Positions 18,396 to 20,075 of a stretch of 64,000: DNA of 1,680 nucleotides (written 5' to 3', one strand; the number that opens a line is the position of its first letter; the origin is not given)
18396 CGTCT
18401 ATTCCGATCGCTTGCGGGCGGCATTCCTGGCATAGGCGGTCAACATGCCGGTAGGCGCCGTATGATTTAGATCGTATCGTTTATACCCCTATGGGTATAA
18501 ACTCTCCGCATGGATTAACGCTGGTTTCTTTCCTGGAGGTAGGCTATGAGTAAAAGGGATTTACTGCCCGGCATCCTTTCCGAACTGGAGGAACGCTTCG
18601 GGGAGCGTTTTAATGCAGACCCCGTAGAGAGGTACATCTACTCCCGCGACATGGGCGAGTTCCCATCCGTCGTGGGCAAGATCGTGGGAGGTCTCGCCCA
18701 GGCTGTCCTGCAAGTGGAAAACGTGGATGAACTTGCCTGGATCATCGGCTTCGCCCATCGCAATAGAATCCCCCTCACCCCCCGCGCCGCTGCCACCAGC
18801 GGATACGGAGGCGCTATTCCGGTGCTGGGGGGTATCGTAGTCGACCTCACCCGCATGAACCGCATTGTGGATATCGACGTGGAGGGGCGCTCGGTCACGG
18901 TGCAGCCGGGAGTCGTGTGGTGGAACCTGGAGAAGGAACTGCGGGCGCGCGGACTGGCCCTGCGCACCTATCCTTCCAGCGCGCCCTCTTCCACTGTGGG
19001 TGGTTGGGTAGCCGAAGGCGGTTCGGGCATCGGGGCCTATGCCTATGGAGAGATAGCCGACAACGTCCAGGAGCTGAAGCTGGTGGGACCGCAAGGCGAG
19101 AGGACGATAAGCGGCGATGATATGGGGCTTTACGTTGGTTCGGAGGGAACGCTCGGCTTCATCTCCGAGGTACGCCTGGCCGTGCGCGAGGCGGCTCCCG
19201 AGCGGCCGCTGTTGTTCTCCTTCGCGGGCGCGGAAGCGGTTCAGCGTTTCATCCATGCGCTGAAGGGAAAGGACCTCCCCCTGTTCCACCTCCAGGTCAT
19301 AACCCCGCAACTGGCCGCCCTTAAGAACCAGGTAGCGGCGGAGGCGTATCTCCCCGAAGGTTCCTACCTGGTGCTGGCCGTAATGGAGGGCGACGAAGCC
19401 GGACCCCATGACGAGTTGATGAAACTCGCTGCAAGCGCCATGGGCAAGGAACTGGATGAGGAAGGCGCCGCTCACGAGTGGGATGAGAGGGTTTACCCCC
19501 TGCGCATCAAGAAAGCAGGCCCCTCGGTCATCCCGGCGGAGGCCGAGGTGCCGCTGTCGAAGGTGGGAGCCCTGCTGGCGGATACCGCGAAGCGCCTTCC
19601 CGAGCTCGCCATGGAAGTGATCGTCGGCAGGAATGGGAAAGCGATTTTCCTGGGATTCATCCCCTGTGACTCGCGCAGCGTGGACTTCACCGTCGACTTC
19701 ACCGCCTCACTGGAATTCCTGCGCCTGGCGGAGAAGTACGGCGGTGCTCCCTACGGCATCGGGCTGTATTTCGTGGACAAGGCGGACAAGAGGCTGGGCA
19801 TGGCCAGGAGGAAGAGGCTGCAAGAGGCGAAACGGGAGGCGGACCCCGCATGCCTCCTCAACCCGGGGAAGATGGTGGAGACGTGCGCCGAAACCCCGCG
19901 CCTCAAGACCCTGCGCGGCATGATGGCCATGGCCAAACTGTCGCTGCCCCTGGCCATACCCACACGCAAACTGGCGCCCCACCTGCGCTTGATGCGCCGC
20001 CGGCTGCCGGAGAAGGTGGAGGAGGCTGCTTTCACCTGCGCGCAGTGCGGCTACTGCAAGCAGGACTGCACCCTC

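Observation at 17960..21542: CsoR-family repressor and a perfect operator control a giant FAD/Fe-S/CCG oxidoreductase rather than a copper exporter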

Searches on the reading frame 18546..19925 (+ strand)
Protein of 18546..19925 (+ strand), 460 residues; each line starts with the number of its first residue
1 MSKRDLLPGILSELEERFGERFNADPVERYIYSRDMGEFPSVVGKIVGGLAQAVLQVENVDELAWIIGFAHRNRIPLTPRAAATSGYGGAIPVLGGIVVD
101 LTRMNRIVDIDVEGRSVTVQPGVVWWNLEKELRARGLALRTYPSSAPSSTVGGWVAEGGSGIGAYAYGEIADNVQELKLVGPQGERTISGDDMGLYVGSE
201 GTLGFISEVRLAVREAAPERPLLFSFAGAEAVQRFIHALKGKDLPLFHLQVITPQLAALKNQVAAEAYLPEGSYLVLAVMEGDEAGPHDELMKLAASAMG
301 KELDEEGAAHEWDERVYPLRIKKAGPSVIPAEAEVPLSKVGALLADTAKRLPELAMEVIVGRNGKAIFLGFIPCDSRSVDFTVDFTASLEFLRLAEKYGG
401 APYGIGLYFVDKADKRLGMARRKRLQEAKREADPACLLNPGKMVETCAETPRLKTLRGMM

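Call 49: search_solved_structures(query=window:18546-19925:+, max_evalue=1e-15, show_alignments=3)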
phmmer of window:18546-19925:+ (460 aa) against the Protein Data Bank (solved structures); distinct sequences matched with E-value up to 1e-15: 6.
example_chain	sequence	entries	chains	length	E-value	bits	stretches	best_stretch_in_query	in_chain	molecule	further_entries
6v42_A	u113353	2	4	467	2.9e-26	95.4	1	55-300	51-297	FAD/FMN-containing dehydrogenase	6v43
8jdb_A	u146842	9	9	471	6.4e-24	87.7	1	53-443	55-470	Probable D-lactate dehydrogenase, mitochondrial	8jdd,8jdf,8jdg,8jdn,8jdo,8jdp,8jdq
8jdc_A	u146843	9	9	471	9.2e-24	87.1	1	53-443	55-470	Probable D-lactate dehydrogenase, mitochondrial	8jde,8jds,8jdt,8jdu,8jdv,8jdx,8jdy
7qh2_C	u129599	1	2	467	1.7e-18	69.8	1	26-213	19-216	Lactate dehydrogenase (NAD(+),ferredoxin) subunit LctD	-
9qgz_A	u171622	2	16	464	6.3e-18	67.9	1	7-443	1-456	Glycolate oxidase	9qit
2uuu_A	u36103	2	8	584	5e-16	61.6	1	58-226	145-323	ALKYLDIHYDROXYACETONEPHOSPHATE SYNTHASE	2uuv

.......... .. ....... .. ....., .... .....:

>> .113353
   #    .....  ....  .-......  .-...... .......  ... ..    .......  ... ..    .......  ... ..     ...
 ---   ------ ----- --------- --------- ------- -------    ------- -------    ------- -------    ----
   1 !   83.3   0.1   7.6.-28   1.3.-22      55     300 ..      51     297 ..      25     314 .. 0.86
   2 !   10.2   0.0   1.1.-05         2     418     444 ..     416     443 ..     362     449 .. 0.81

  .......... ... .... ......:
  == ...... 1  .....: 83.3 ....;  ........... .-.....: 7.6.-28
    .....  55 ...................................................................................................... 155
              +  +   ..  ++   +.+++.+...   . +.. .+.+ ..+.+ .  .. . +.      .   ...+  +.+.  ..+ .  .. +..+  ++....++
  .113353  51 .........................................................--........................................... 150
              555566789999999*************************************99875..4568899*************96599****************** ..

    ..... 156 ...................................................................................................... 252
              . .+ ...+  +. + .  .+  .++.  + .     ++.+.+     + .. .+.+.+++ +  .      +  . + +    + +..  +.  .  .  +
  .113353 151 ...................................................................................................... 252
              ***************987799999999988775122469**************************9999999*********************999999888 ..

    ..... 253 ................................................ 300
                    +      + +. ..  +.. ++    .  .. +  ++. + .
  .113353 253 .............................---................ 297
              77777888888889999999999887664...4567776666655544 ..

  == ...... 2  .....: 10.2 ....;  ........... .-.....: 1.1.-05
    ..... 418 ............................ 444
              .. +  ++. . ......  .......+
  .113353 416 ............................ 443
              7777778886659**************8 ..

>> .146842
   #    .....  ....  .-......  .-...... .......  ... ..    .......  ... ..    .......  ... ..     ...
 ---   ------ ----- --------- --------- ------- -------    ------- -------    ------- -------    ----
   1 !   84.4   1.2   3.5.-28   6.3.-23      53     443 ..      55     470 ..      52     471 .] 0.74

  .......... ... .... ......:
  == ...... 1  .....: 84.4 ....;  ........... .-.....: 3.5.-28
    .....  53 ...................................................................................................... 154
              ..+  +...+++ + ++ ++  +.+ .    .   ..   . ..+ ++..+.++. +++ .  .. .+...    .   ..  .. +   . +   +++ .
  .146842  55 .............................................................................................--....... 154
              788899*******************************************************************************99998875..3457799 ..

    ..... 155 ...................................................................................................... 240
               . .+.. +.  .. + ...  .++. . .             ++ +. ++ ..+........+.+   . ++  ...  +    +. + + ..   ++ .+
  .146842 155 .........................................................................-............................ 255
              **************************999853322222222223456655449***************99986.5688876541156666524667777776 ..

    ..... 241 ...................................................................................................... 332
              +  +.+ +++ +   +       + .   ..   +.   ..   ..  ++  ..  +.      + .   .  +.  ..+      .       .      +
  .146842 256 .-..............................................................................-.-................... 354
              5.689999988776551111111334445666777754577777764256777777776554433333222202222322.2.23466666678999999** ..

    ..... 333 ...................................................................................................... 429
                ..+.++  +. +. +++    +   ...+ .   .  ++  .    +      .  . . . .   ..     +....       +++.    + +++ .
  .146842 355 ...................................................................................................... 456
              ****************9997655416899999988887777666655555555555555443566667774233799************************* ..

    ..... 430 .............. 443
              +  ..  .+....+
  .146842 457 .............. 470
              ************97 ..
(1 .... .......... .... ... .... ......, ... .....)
